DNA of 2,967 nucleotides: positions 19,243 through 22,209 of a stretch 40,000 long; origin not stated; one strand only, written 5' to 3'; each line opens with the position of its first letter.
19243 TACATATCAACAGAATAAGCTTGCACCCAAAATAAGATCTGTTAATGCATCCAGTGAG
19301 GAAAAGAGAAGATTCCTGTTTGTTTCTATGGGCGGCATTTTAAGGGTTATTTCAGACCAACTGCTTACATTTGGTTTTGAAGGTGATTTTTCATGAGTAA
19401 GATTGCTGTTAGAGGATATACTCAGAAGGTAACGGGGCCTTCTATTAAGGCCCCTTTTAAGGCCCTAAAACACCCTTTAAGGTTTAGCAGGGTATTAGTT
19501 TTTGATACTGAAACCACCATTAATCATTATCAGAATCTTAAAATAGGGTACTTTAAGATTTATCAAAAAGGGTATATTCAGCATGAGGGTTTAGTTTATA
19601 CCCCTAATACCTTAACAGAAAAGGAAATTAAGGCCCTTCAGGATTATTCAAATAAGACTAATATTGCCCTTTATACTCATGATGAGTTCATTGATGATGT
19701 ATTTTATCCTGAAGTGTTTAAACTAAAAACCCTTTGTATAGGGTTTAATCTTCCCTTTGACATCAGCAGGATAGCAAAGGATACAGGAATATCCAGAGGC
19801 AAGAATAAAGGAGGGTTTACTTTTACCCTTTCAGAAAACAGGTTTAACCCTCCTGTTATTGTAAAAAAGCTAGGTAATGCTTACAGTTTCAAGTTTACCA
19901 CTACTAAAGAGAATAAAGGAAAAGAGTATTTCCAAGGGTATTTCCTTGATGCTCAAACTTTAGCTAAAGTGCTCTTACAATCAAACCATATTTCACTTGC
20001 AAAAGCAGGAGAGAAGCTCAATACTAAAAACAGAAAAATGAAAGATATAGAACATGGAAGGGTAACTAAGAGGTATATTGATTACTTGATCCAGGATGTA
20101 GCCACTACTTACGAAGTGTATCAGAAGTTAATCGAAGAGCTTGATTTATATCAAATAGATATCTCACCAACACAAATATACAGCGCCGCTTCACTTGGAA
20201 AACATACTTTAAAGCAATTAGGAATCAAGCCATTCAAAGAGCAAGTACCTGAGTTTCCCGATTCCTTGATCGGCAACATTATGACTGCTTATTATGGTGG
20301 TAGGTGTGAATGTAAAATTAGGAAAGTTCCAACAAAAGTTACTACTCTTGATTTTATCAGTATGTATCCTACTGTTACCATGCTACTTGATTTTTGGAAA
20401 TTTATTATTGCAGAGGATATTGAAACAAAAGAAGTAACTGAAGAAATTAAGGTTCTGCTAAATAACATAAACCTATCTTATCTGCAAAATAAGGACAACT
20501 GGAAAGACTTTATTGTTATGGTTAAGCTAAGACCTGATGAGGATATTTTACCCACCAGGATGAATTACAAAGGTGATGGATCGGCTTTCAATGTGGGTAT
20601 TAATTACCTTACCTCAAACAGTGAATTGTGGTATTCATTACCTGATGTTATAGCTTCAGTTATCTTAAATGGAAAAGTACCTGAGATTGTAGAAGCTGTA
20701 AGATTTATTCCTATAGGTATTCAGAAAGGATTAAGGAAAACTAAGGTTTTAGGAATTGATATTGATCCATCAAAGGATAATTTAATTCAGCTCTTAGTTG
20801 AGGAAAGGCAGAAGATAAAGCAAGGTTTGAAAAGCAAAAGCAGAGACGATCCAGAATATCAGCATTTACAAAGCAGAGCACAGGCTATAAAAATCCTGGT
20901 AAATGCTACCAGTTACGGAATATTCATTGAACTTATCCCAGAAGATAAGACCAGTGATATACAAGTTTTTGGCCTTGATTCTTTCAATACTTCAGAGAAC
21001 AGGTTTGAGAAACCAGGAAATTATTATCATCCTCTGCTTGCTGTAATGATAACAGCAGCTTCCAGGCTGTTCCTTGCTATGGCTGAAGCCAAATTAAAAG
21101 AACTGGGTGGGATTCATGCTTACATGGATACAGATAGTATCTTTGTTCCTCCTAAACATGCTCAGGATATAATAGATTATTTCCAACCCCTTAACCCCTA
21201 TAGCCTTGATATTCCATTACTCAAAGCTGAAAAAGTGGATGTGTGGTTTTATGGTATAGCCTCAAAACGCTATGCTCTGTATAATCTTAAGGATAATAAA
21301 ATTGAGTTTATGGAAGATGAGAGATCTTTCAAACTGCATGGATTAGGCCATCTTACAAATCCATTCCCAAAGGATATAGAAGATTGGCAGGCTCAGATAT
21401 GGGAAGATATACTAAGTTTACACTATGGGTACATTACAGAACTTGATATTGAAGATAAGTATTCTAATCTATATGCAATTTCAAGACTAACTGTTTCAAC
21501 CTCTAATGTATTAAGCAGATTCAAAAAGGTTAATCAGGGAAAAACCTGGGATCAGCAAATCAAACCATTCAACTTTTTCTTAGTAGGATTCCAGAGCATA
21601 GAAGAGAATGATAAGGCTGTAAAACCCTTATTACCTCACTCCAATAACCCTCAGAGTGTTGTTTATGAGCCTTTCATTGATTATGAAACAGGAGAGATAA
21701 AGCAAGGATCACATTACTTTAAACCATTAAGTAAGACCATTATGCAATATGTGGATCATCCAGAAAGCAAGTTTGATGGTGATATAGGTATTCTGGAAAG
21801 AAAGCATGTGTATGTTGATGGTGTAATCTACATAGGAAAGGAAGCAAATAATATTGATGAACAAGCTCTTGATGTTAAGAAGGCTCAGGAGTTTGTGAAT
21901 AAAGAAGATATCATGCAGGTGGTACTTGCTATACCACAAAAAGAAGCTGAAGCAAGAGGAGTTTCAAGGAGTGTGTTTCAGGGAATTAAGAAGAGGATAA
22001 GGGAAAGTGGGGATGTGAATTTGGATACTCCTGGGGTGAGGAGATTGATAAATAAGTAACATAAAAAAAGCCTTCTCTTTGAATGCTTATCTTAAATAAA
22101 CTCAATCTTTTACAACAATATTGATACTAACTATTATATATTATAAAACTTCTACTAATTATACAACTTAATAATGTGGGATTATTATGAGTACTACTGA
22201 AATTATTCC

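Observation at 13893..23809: Complete casposon: solo Cas1 integrase plus self-encoded PolB, bounded by TIRs and a perfect 14-bp TSD at tRNA-Leu(UAA)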

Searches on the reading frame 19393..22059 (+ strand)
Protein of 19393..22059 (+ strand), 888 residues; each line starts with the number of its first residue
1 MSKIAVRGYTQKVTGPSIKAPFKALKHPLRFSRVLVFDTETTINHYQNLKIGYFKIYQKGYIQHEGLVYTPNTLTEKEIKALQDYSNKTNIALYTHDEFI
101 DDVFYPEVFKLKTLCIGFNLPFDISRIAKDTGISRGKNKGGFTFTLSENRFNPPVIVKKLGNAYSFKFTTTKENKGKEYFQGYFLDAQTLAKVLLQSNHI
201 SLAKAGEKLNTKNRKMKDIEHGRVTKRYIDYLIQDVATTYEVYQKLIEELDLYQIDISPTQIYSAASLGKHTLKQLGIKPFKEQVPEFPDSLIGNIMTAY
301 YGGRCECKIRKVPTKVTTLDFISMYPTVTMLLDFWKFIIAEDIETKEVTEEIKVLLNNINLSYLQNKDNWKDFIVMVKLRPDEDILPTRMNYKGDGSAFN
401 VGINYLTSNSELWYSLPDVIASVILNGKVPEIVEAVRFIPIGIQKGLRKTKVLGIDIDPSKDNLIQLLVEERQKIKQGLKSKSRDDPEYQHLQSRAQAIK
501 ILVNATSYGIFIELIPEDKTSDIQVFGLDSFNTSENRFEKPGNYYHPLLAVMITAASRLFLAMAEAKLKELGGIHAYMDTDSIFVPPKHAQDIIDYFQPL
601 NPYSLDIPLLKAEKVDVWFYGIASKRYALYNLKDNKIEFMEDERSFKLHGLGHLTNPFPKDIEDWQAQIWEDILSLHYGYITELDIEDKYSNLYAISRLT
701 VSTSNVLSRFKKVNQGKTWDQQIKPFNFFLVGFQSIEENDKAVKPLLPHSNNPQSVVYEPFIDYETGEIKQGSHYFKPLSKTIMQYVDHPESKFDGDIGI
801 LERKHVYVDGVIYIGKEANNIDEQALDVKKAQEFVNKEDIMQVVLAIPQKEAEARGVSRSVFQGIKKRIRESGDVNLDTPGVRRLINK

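Call 12: search_protein_families(library=pfam, proteins=[window:19393-22059:+], max_evalue=0.01)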
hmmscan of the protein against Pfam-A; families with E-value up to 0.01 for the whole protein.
window:19393-22059:+ (888 aa): 2 families
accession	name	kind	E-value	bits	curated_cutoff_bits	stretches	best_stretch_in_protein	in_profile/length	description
PF03175.18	DNA_pol_B_2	-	5.7e-15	55.6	25.8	1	158-353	71-271/468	DNA polymerase type B, organellar and viral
PF00136.26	DNA_pol_B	-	0.00026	20.4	23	0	464-510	123-167/453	DNA polymerase family B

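Call 32: search_protein_families(library=ncbifam, proteins=[window:19393-22059:+], max_evalue=0.01)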
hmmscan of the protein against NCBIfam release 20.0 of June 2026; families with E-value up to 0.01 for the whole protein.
window:19393-22059:+ (888 aa): 0 families
